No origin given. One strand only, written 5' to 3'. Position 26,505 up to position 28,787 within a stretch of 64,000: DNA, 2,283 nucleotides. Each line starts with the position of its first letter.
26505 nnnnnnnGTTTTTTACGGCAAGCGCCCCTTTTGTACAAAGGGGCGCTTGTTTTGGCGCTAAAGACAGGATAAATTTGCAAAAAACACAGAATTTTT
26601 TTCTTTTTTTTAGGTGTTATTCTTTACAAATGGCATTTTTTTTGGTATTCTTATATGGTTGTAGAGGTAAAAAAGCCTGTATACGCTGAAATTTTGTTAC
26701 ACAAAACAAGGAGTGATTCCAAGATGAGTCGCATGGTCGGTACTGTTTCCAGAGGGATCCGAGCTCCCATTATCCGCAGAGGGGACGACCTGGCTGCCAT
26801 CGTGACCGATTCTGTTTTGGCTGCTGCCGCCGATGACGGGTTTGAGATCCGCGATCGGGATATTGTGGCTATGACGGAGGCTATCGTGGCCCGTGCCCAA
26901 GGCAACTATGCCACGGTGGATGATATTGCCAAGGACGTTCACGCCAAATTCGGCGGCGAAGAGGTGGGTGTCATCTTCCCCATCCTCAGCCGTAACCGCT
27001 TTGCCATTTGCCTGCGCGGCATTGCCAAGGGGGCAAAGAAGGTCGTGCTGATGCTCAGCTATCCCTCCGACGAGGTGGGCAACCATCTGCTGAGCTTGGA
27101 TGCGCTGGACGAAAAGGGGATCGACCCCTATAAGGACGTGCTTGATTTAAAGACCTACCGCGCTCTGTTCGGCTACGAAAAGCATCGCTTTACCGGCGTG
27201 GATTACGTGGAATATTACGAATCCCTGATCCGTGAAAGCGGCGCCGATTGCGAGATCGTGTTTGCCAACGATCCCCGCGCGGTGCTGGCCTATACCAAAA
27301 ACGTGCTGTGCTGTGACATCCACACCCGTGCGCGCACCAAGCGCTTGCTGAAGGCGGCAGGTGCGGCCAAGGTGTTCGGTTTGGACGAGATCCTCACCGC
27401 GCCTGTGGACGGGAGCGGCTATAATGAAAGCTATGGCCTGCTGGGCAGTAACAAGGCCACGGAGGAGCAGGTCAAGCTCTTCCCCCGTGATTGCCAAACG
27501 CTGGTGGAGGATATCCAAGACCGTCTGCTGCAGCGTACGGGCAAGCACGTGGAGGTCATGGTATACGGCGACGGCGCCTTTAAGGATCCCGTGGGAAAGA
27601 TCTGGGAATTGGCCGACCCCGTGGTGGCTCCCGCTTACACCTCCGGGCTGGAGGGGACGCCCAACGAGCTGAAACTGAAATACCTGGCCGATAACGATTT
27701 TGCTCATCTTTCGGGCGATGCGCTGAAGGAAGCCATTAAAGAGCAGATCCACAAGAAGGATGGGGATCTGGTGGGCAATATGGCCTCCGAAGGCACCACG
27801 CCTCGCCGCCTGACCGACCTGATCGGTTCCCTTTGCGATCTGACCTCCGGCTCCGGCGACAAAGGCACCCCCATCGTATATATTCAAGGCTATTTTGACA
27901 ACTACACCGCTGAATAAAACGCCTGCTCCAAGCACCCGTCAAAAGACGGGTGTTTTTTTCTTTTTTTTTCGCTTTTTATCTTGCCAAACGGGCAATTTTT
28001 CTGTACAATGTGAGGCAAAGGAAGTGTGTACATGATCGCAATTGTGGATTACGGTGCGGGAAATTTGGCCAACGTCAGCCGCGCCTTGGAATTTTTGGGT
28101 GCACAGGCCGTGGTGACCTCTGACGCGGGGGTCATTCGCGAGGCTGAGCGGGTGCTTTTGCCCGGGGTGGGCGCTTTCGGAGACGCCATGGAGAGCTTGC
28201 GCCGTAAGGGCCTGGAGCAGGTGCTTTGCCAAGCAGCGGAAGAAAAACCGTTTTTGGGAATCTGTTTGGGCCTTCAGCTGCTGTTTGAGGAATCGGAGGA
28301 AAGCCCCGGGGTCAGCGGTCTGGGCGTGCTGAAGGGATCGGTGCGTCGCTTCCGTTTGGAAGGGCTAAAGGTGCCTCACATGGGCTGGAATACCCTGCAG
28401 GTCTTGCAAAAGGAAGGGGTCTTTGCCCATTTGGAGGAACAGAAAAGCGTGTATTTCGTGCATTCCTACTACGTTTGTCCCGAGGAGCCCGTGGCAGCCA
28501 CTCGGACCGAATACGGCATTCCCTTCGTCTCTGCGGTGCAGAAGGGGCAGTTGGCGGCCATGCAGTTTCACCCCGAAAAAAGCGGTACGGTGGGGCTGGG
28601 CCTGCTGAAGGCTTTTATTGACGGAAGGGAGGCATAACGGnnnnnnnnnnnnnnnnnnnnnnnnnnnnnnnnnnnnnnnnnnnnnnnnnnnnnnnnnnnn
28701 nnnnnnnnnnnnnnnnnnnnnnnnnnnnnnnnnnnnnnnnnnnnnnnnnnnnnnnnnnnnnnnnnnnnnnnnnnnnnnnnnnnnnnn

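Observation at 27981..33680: hisH-hisF, detached from any his operon, appear co-transcribed with three tandem signal-less beta-helix (GH28-like) genes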

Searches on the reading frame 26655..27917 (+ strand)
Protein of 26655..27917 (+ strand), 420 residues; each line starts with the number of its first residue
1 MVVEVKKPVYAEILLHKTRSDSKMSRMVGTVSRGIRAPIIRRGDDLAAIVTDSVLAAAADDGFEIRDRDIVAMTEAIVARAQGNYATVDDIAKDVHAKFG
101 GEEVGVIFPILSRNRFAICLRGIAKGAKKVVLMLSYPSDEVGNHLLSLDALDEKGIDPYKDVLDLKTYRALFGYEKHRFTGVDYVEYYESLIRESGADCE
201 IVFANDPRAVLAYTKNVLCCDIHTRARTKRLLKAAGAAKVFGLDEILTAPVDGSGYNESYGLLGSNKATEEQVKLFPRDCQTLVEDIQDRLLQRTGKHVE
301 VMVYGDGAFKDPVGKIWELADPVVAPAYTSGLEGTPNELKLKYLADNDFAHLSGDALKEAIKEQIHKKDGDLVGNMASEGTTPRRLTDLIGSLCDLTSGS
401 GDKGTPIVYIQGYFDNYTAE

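Call 3: search_protein_families(library=pfam, proteins=[window:26655-27917:+], max_evalue=0.01)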
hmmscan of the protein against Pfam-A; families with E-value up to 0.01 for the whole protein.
window:26655-27917:+ (420 aa): 1 family
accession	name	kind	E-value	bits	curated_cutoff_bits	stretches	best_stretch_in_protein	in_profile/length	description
PF01996.21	F420_ligase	-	1.3e-60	205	25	1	34-412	1-218/218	F420-0:Gamma-glutamyl ligase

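Call 4: search_protein_families(library=ncbifam, proteins=[window:26655-27917:+], max_evalue=0.01)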
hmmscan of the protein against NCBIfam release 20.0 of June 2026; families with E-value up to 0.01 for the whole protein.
window:26655-27917:+ (420 aa): 3 families
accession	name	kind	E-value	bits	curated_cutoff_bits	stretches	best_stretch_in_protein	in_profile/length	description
NF009809.0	PRK13293.1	equivalog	1.2e-10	41.3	274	1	37-97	11-62/253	coenzyme F420-0:L-glutamate ligase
TIGR01916.1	F420_cofE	equivalog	1.8e-10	40.7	180.65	1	37-96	9-60/244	coenzyme F420-0:L-glutamate ligase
NF009810.0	PRK13294.1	equivalog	1.9e-05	23.8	304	0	38-89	22-65/449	coenzyme F420-0:L-glutamate ligase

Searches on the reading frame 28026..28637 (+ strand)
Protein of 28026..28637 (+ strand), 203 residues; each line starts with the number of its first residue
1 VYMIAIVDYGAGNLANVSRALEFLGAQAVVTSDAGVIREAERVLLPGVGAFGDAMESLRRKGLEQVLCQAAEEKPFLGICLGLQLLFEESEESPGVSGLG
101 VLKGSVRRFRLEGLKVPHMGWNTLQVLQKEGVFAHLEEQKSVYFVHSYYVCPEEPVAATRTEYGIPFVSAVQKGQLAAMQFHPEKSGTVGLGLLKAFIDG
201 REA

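Call 3: search_protein_families(library=pfam, proteins=[window:28026-28637:+], max_evalue=0.01)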
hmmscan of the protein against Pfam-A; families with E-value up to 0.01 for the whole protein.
window:28026-28637:+ (203 aa): 3 families
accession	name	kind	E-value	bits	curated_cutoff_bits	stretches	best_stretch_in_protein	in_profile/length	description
PF00117.34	GATase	-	1e-21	77.9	22.8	1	6-190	2-178/190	Glutamine amidotransferase class-I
PF07685.20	GATase_3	-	8e-06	26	27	1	32-105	33-114/196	CobB/CobQ-like glutamine amidotransferase domain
PF01174.25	SNO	-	0.0002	21.8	27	1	14-186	8-172/188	SNO glutamine amidotransferase family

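Call 4: search_protein_families(library=ncbifam, proteins=[window:28026-28637:+], max_evalue=0.01)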
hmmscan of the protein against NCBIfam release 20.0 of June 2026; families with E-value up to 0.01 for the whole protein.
window:28026-28637:+ (203 aa): 20 families
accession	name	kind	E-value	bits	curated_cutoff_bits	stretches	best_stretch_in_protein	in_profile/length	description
TIGR01855.1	IMP_synth_hisH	equivalog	2.6e-69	233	105.4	1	4-199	1-197/198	imidazole glycerol phosphate synthase subunit HisH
NF010608.0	PRK14004.1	equivalog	1.3e-44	152.4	216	1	3-199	1-208/210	imidazole glycerol phosphate synthase subunit HisH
TIGR00888.1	guaA_Nterm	equivalog_domain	3.3e-07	29.9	172.15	1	5-199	2-182/188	glutamine-hydrolyzing GMP synthase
NF001975.0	PRK00758.1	equivalog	5.2e-07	29.4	198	1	2-198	2-179/185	GMP synthase subunit A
NF001989.1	PRK00784.1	equivalog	4.5e-06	25.6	273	1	30-102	277-355/480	cobyric acid synthase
NF002957.0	PRK03619.1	equivalog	1.1e-05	25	212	1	4-89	3-95/222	phosphoribosylformylglycinamidine synthase subunit PurQ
TIGR01737.1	FGAM_synth_I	equivalog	1.6e-05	24.4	177.8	1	5-89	4-94/228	phosphoribosylformylglycinamidine synthase I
NF010081.0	PRK13566.1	equivalog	2.4e-05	22.8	645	1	70-185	597-700/729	anthranilate synthase component I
NF005072.0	PRK06490.1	equivalog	3.9e-05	22.7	339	1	63-184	82-186/251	glutamine amidotransferase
TIGR03800.1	PLP_synth_Pdx2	equivalog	0.00012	22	105.55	1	12-107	9-103/184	pyridoxal 5'-phosphate synthase glutaminase subunit PdxT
NF000848.1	PRK00074.1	equivalog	0.00017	20.3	400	1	69-198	66-184/512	glutamine-hydrolyzing GMP synthase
TIGR01815.1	TrpE-clade3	equivalog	0.00038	18.6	739.15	1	70-198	585-705/717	anthranilate synthase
NF005849.0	PRK07765.1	equivalog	0.00041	19.7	308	0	33-85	40-88/219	aminodeoxychorismate/anthranilate synthase component II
NF005458.0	PRK07053.1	equivalog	0.001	18.5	250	0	48-86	58-96/234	glutamine amidotransferase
NF041322.1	Anth_synII_Halo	equivalog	0.004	16.8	320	0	129-198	112-187/190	anthranilate synthase component II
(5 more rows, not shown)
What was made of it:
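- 28032..28637 (+): hisH, glutaminase subunit of imidazole glycerol phosphate synthase (201 aa; an alternative GTG start lies at 28026). TIGR01855 at 233 bits against a cut-off of 105.4 (call 4).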

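Call 40: search_solved_structures(query=window:28032-28634:+, max_evalue=1e-15, show_alignments=1)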
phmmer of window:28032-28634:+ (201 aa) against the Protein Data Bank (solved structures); distinct sequences matched with E-value up to 1e-15: 8.
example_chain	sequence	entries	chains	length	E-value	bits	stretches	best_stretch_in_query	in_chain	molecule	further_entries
1ka9_H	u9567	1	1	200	8.9e-42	146.1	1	4-192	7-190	imidazole glycerol phosphate synthase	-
4gud_A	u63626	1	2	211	1.1e-38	136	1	2-198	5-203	Imidazole glycerol phosphate synthase subunit HisH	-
1gpw_B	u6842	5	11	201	1.9e-34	122.1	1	2-196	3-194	AMIDOTRANSFERASE HISH | IMIDAZOLE GLYCEROL PHOSPHATE SYNTHASE SUBUNIT HISH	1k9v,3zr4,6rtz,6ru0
1kxj_A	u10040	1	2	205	2e-34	122.1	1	2-196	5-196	Amidotransferase hisH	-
7ac8_B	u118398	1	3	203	3.6e-33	118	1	2-196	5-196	Imidazole glycerol phosphate synthase subunit HisH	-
6ymu_B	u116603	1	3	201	4.8e-33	117.6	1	2-196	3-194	Imidazole glycerol phosphate synthase subunit HisH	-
2wjz_B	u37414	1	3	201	1.7e-32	115.8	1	2-196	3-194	IMIDAZOLE GLYCEROL PHOSPHATE SYNTHASE SUBUNIT HISH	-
1jvn_A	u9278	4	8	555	1.7e-29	106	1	2-196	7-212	BIFUNCTIONAL HISTIDINE BIOSYNTHESIS PROTEIN HISHF | Imidazole glycerol phosphate synthase hisHF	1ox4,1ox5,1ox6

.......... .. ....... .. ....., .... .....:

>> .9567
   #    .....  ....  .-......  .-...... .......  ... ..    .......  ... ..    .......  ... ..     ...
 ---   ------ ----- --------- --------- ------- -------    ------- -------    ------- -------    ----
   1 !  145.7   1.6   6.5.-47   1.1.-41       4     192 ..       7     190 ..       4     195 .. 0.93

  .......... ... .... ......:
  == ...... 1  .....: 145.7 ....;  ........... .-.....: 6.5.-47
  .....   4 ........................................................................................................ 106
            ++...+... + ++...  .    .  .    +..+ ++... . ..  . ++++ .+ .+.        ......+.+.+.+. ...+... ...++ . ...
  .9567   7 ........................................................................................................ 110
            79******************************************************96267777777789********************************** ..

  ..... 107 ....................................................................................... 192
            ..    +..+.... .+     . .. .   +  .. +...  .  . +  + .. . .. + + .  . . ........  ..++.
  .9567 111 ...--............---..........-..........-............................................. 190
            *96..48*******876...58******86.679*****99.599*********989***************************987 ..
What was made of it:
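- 28032..28637 (+): 146 bits to Thermus IGP synthase chain 1ka9_H (call 40).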
